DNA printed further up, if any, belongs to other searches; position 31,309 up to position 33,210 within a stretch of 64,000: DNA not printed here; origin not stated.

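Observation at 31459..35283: GS adenylyltransferase (GlnE) split into two divergently transcribed single-module genes, one fused to ACT-like domains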

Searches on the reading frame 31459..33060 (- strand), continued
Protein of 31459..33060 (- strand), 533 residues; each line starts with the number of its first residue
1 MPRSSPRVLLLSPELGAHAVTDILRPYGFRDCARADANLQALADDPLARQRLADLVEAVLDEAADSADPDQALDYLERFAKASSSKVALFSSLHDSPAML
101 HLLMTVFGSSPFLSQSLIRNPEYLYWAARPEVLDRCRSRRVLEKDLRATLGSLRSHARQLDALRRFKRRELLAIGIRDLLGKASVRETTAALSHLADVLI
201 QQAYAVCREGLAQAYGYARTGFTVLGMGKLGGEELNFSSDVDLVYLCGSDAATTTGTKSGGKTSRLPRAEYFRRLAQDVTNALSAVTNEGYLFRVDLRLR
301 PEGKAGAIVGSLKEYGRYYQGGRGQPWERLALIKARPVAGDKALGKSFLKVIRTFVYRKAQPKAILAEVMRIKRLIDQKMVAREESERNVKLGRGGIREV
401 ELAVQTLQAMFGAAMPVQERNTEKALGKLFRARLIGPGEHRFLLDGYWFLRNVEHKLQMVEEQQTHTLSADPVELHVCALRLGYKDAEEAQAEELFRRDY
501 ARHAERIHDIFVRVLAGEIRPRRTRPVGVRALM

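Call 55: find_encoding_contigs(protein=P0197, flank=6000, max_places=3)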
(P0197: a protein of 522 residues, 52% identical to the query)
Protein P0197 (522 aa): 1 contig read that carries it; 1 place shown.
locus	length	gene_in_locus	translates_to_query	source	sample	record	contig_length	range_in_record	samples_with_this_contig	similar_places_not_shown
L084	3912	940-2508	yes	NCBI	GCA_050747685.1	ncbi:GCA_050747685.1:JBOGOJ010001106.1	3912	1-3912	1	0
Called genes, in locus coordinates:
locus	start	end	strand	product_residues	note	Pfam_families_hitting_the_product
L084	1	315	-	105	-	PF27446:GlnD_5th (weak)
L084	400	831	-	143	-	PF12686:DUF3800 (weak)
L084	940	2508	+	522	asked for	PF03710:GlnE, PF08335:GlnD_UR_UTase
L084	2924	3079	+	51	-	-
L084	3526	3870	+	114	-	PF08335:GlnD_UR_UTase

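Call 63: list_cluster_members(proteins=[P0241, P0310, P0347, P0353, P0358, P0151, P0152])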
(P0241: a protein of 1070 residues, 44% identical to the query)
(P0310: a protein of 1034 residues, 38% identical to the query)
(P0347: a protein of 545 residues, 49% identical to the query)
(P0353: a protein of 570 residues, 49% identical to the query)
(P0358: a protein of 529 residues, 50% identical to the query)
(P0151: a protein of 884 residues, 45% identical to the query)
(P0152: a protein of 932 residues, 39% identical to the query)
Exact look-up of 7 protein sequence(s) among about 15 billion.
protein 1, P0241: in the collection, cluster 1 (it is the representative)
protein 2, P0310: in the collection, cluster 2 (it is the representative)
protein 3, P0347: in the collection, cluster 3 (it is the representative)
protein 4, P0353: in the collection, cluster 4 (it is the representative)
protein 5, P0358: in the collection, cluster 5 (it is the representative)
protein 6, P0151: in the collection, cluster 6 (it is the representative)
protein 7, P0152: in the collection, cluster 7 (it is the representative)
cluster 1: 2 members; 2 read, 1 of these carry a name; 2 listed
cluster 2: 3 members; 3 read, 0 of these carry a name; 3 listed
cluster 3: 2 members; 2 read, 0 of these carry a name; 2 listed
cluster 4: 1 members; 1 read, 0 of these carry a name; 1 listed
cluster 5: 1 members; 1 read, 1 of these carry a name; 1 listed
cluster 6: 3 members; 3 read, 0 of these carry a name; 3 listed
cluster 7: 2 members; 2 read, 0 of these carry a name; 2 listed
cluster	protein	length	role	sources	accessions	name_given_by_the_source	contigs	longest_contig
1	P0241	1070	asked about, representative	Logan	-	-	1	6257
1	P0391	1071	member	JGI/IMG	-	glutamate-ammonia-ligase adenylyltransferase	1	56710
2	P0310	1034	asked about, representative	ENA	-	-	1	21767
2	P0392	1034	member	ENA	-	-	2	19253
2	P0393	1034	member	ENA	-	-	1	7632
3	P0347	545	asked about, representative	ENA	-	-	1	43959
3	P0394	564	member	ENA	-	-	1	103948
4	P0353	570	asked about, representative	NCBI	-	-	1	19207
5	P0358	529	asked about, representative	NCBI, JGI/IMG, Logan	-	glutamate-ammonia-ligase adenylyltransferase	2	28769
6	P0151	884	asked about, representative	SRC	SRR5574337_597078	-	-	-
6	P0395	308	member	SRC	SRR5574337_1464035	-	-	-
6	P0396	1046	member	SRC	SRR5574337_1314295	-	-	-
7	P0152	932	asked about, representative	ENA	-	-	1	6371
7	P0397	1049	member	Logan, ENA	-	-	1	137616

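Call 75: find_homologous_proteins(query=P0241, max_evalue=1e-50)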
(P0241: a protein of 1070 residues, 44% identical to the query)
Query P0241 (1070 aa): 7984 proteins with E <= 1e-50 among 8000 candidates; the best 120 are listed.
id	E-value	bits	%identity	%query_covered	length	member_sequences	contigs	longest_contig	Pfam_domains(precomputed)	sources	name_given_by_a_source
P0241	0.0e+0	2428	100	100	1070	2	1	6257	PF08335.17,PF03710.22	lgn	-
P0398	0.0e+0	1641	69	99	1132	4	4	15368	PF08335.17,PF10335.15,PF03710.22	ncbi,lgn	-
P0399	0.0e+0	1619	69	98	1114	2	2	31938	PF08335.17,PF10335.15,PF03710.22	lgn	-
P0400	0.0e+0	1579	67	99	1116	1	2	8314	PF08335.17,PF10335.15,PF03710.22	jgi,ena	-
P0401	0.0e+0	1552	66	99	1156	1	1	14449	PF08335.17,PF03710.22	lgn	-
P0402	3.2e-280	951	47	98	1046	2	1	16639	PF08335.17,PF10335.15,PF03710.22,PF03445.20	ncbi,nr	ncbi:MAG: glutamate-ammonia-ligase adenylyltransferase [candidate division NC10 bacterium]|nr:glutam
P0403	2.3e-277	941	45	98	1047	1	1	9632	PF08335.17,PF10335.15,PF03710.22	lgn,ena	-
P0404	2.9e-273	928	45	95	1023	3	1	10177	PF08335.17,PF10335.15,PF03710.22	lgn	-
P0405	6.2e-257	874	44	94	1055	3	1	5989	PF08335.17,PF10335.15,PF03710.22,PF03445.20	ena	-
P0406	1.2e-255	869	43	99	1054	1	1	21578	PF08335.17,PF10335.15,PF03710.22,PF03445.20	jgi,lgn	-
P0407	1.5e-255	869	44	98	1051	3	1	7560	PF08335.17,PF03710.22,PF03445.20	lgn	-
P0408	1.9e-255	869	44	98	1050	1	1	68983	PF08335.17,PF10335.15,PF03710.22,PF03445.20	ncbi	ncbi:MAG: bifunctional [glutamate--ammonia ligase]-adenylyl-L-tyrosine phosphorylase/[glutamate--amm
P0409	4.1e-255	867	44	98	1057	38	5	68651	PF08335.17,PF10335.15,PF03710.22,PF03445.20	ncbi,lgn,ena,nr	ncbi:MAG: bifunctional [glutamate--ammonia ligase]-adenylyl-L-tyrosine phosphorylase/[glutamate--amm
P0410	1.1e-254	866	44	98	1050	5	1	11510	PF08335.17,PF10335.15,PF03710.22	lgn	-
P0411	4.5e-254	864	44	98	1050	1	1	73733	PF08335.17,PF10335.15,PF03710.22,PF03445.20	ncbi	-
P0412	1.1e-253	863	44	98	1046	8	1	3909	PF08335.17,PF03710.22,PF03445.20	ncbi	ncbi:MAG: bifunctional [glutamate--ammonia ligase]-adenylyl-L-tyrosine phosphorylase/[glutamate--amm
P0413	1.1e-253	863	43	98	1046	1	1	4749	PF08335.17,PF10335.15,PF03710.22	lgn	-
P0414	2.4e-253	862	43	96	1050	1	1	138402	PF08335.17,PF10335.15,PF03710.22,PF03445.20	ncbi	-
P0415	8.5e-253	860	44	98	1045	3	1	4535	PF08335.17,PF10335.15,PF03710.22,PF03445.20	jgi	-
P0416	9.9e-253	860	44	98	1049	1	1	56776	PF08335.17,PF03710.22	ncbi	ncbi:MAG: bifunctional [glutamate--ammonia ligase]-adenylyl-L-tyrosine phosphorylase/[glutamate--amm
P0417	1.0e-252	860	44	99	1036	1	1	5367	PF08335.17,PF03710.22,PF03445.20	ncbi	ncbi:MAG: bifunctional [glutamate--ammonia ligase]-adenylyl-L-tyrosine phosphorylase/[glutamate--amm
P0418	2.0e-252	859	44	97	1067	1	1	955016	PF08335.17,PF10335.15,PF03710.22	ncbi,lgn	-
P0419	5.1e-252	857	43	99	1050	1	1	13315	PF08335.17,PF03710.22,PF03445.20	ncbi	-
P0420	6.4e-252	857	43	97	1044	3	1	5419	PF08335.17,PF10335.15,PF03710.22,PF03445.20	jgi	jgi:glutamate-ammonia-ligase adenylyltransferase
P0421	6.8e-252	857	44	98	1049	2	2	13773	PF08335.17,PF10335.15,PF03710.22,PF03445.20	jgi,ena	-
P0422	1.2e-251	856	43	96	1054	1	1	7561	PF08335.17,PF10335.15,PF03710.22,PF03445.20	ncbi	-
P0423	1.5e-251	856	44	98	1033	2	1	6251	PF08335.17,PF10335.15,PF03710.22,PF03445.20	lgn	-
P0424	1.7e-251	856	44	98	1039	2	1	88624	PF08335.17,PF10335.15,PF03710.22,PF03445.20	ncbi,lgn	-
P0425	8.6e-251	853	44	93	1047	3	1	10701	PF08335.17,PF10335.15,PF03710.22,PF03445.20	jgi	jgi:glutamate-ammonia-ligase adenylyltransferase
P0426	1.0e-250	853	42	98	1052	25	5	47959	PF08335.17,PF10335.15,PF03710.22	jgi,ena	-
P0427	1.7e-250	852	43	97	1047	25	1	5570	PF08335.17,PF10335.15,PF03710.22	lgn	-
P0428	1.9e-250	852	43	96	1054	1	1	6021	PF08335.17,PF10335.15,PF03710.22,PF03445.20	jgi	jgi:glutamate-ammonia-ligase adenylyltransferase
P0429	2.5e-250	852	42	99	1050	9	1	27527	PF08335.17,PF10335.15,PF03710.22,PF03445.20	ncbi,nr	ncbi:MAG: bifunctional [glutamate--ammonia ligase]-adenylyl-L-tyrosine phosphorylase/[glutamate--amm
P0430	3.0e-250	851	44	98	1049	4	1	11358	PF08335.17,PF10335.15,PF03710.22,PF03445.20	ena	-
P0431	3.5e-250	851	44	95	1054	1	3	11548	PF08335.17,PF10335.15,PF03710.22,PF03445.20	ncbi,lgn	-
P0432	6.2e-250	850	43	96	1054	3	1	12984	PF08335.17,PF10335.15,PF03710.22,PF03445.20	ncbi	ncbi:MAG: bifunctional [glutamate--ammonia ligase]-adenylyl-L-tyrosine phosphorylase/[glutamate--amm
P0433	7.2e-250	850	43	99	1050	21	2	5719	PF08335.17,PF10335.15,PF03710.22,PF03445.20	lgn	-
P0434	1.0e-249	850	43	96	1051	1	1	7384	PF08335.17,PF10335.15,PF03710.22,PF03445.20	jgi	jgi:glutamate-ammonia-ligase adenylyltransferase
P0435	1.7e-249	849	43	96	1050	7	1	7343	PF08335.17,PF10335.15,PF03710.22,PF03445.20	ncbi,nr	ncbi:MAG: bifunctional [glutamate--ammonia ligase]-adenylyl-L-tyrosine phosphorylase/[glutamate--amm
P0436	3.8e-249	848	42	97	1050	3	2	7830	PF08335.17,PF10335.15,PF03710.22,PF03445.20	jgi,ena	-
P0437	4.8e-249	847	42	97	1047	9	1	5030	PF08335.17,PF10335.15,PF03710.22,PF03445.20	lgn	-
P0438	6.0e-249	847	43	96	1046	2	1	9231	PF08335.17,PF10335.15,PF03710.22,PF03445.20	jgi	jgi:glutamate-ammonia-ligase adenylyltransferase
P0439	9.4e-249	846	42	98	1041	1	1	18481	PF08335.17,PF10335.15,PF03710.22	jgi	-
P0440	9.6e-249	846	44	93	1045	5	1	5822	PF08335.17,PF10335.15,PF03710.22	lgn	-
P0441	4.9e-248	844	43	96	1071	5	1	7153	PF08335.17,PF10335.15,PF03710.22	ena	-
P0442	1.1e-247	843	43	98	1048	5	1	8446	PF08335.17,PF10335.15,PF03710.22,PF03445.20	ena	-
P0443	2.5e-247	842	43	95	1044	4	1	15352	PF08335.17,PF10335.15,PF03710.22,PF03445.20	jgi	-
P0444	3.2e-247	841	44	94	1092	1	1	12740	PF08335.17,PF10335.15,PF03710.22,PF03445.20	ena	-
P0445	4.0e-247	841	42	98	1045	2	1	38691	PF08335.17,PF10335.15,PF03710.22,PF03445.20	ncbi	-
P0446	7.5e-247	840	43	98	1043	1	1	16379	PF08335.17,PF10335.15,PF03710.22,PF03445.20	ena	-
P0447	8.0e-247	840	43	98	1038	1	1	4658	PF08335.17,PF10335.15,PF03710.22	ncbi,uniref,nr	ncbi:MAG: bifunctional [glutamate--ammonia ligase]-adenylyl-L-tyrosine phosphorylase/[glutamate--amm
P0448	9.5e-247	840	42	98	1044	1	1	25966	PF08335.17,PF10335.15,PF03710.22,PF03445.20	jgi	jgi:glutamate-ammonia-ligase adenylyltransferase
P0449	1.4e-246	839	43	96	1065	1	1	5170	PF08335.17,PF10335.15,PF03710.22,PF03445.20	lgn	-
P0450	1.6e-246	839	43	97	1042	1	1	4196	PF08335.17,PF10335.15,PF03710.22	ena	-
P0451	1.7e-246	839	42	99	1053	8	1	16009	PF08335.17,PF10335.15,PF03710.22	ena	-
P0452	2.6e-246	838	39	98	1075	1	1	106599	PF08335.17,PF10335.15,PF03710.22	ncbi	-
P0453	3.6e-246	838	43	97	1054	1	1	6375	PF08335.17,PF10335.15,PF03710.22,PF03445.20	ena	-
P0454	1.0e-245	836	43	96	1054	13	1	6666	PF08335.17,PF10335.15,PF03710.22,PF03445.20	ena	-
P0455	1.5e-245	836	42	96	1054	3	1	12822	PF08335.17,PF10335.15,PF03710.22,PF03445.20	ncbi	-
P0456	3.1e-245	835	42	97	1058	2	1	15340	PF08335.17,PF10335.15,PF03710.22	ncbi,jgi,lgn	-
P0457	4.3e-245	834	42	98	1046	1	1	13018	PF08335.17,PF10335.15,PF03710.22,PF03445.20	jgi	jgi:glutamate-ammonia-ligase adenylyltransferase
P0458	4.8e-245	834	43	98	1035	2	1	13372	PF08335.17,PF10335.15,PF03710.22,PF03445.20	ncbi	-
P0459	6.2e-245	834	43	97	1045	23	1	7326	PF08335.17,PF10335.15,PF03710.22,PF03445.20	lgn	-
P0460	6.5e-245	834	43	96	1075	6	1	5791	PF08335.17,PF10335.15,PF03710.22,PF03445.20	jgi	jgi:glutamate-ammonia-ligase adenylyltransferase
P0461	8.9e-245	833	43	96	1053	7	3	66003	PF08335.17,PF10335.15,PF03710.22,PF03445.20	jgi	jgi:glutamate-ammonia-ligase adenylyltransferase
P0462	1.7e-244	832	44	93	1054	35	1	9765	PF08335.17,PF10335.15,PF03710.22,PF03445.20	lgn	-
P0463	2.0e-244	832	41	99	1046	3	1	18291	PF08335.17,PF10335.15,PF03710.22,PF03445.20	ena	-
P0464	3.1e-244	831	42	99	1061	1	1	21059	PF08335.17,PF10335.15,PF03710.22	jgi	jgi:glutamate-ammonia-ligase adenylyltransferase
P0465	4.0e-244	831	42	95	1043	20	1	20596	PF08335.17,PF10335.15,PF03710.22,PF03445.20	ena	-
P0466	4.1e-244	831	43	98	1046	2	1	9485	PF08335.17,PF10335.15,PF03710.22,PF03445.20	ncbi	-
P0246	6.3e-244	830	42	98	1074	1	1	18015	PF08335.17,PF10335.15,PF03710.22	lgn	-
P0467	8.7e-244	830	43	93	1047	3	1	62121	PF08335.17,PF10335.15,PF03710.22,PF03445.20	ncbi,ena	-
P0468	9.0e-244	830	42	98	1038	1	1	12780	PF08335.17,PF10335.15,PF03710.22,PF03445.20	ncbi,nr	ncbi:MAG: bifunctional [glutamate--ammonia ligase]-adenylyl-L-tyrosine phosphorylase/[glutamate--amm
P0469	1.0e-243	830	42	95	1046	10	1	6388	PF08335.17,PF10335.15,PF03710.22,PF03445.20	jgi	jgi:glutamate-ammonia-ligase adenylyltransferase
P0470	3.1e-243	828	42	99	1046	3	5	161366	PF08335.17,PF10335.15,PF03710.22,PF03445.20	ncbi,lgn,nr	ncbi:MAG: bifunctional [glutamate--ammonia ligase]-adenylyl-L-tyrosine phosphorylase/[glutamate--amm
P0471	4.8e-243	828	42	96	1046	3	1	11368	PF08335.17,PF10335.15,PF03710.22,PF03445.20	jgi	jgi:glutamate-ammonia-ligase adenylyltransferase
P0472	6.1e-243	827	43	95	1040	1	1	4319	PF08335.17,PF10335.15,PF03710.22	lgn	-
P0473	6.5e-243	827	42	96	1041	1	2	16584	PF08335.17,PF10335.15,PF03710.22,PF03445.20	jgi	jgi:glutamate-ammonia-ligase adenylyltransferase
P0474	7.4e-243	827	42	95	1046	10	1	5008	PF08335.17,PF10335.15,PF03710.22,PF03445.20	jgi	jgi:glutamate-ammonia-ligase adenylyltransferase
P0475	7.8e-243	827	43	97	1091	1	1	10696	PF08335.17,PF10335.15,PF03710.22,PF03445.20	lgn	-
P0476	1.1e-242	826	43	96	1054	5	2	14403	PF08335.17,PF10335.15,PF03710.22,PF03445.20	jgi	jgi:glutamate-ammonia-ligase adenylyltransferase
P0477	1.4e-242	826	41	98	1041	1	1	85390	PF08335.17,PF03710.22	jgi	jgi:glutamate-ammonia-ligase adenylyltransferase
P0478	1.4e-242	826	42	95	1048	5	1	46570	PF08335.17,PF10335.15,PF03710.22,PF03445.20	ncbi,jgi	-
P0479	1.7e-242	826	42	98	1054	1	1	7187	PF08335.17,PF10335.15,PF03710.22,PF03445.20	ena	-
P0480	1.8e-242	826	41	98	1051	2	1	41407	PF08335.17,PF10335.15,PF03710.22,PF03445.20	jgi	-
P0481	1.9e-242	826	42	99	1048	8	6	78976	PF08335.17,PF10335.15,PF03710.22,PF03445.20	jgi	jgi:glutamate-ammonia-ligase adenylyltransferase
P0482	4.5e-242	824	42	98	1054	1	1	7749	PF08335.17,PF10335.15,PF03710.22,PF03445.20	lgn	-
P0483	5.3e-242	824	43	97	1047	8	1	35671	PF08335.17,PF10335.15,PF03710.22,PF03445.20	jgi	-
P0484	7.9e-242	823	39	98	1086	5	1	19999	PF08335.17,PF10335.15,PF03710.22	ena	-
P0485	1.3e-241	823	42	95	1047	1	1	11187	PF08335.17,PF10335.15,PF03710.22,PF03445.20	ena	-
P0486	1.9e-241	822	43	94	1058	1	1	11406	PF08335.17,PF10335.15,PF03710.22,PF03445.20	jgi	jgi:[glutamine synthetase] adenylyltransferase / [glutamine synthetase]-adenylyl-L-tyrosine phosphor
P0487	2.4e-241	822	41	99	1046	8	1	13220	PF08335.17,PF10335.15,PF03710.22,PF03445.20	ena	-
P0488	2.9e-241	822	43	98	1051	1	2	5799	PF08335.17,PF10335.15,PF03710.22,PF03445.20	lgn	-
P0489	2.9e-241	822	41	98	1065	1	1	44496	PF08335.17,PF03710.22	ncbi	-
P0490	3.5e-241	821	42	95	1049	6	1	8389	PF08335.17,PF10335.15,PF03710.22,PF03445.20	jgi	-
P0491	3.6e-241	821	42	96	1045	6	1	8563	PF08335.17,PF10335.15,PF03710.22,PF03445.20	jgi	-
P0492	4.7e-241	821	41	98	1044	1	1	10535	PF08335.17,PF10335.15,PF03710.22,PF03445.20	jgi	jgi:glutamate-ammonia-ligase adenylyltransferase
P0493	5.5e-241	821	41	95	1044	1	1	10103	PF08335.17,PF10335.15,PF03710.22,PF03445.20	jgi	jgi:glutamate-ammonia-ligase adenylyltransferase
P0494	5.8e-241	821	41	96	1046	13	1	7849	PF08335.17,PF10335.15,PF03710.22,PF03445.20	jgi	jgi:glutamate-ammonia-ligase adenylyltransferase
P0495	7.3e-241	820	43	95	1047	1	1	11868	PF08335.17,PF10335.15,PF03710.22,PF03445.20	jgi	jgi:glutamate-ammonia-ligase adenylyltransferase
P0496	7.4e-241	820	44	94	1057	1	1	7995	PF08335.17,PF10335.15,PF03710.22,PF03445.20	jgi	jgi:[glutamine synthetase] adenylyltransferase / [glutamine synthetase]-adenylyl-L-tyrosine phosphor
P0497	1.4e-240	819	42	99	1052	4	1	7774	PF08335.17,PF10335.15,PF03710.22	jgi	-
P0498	2.5e-240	819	42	99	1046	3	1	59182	PF08335.17,PF10335.15,PF03710.22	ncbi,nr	ncbi:MAG: bifunctional [glutamate--ammonia ligase]-adenylyl-L-tyrosine phosphorylase/[glutamate--amm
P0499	2.7e-240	818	42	98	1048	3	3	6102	PF08335.17,PF10335.15,PF03710.22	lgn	-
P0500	2.9e-240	818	42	95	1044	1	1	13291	PF08335.17,PF10335.15,PF03710.22,PF03445.20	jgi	jgi:glutamate-ammonia-ligase adenylyltransferase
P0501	7.0e-240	817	41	98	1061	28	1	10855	PF08335.17,PF03710.22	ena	-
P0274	1.1e-239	816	42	97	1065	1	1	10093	PF08335.17,PF10335.15,PF03710.22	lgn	-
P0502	1.6e-239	816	41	98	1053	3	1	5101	PF08335.17,PF03710.22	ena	-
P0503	1.6e-239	816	40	98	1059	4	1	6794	PF08335.17,PF03710.22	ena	-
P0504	1.8e-239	816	41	98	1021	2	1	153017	PF08335.17,PF10335.15,PF03710.22,PF03445.20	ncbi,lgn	-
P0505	1.8e-239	816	42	98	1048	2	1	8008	PF08335.17,PF10335.15,PF03710.22,PF03445.20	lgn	-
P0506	1.9e-239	816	42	98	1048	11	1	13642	PF08335.17,PF10335.15,PF03710.22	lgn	-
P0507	2.3e-239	815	42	98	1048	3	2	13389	PF08335.17,PF10335.15,PF03710.22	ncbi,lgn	-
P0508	3.0e-239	815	42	99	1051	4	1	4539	PF08335.17,PF10335.15,PF03710.22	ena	-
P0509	3.5e-239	815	43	95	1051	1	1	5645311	PF08335.17,PF10335.15,PF03710.22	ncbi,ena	-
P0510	5.3e-239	814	42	99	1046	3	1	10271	PF08335.17,PF10335.15,PF03710.22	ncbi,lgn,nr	ncbi:MAG: bifunctional [glutamate--ammonia ligase]-adenylyl-L-tyrosine phosphorylase/[glutamate--amm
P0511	6.9e-239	814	42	98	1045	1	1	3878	PF08335.17,PF03710.22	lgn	-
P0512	8.3e-239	813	42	97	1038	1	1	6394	PF08335.17,PF03710.22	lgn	-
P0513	9.6e-239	813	41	96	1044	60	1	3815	PF08335.17,PF10335.15,PF03710.22,PF03445.20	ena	-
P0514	1.3e-238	813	42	93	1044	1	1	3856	PF08335.17,PF10335.15,PF03710.22,PF03445.20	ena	-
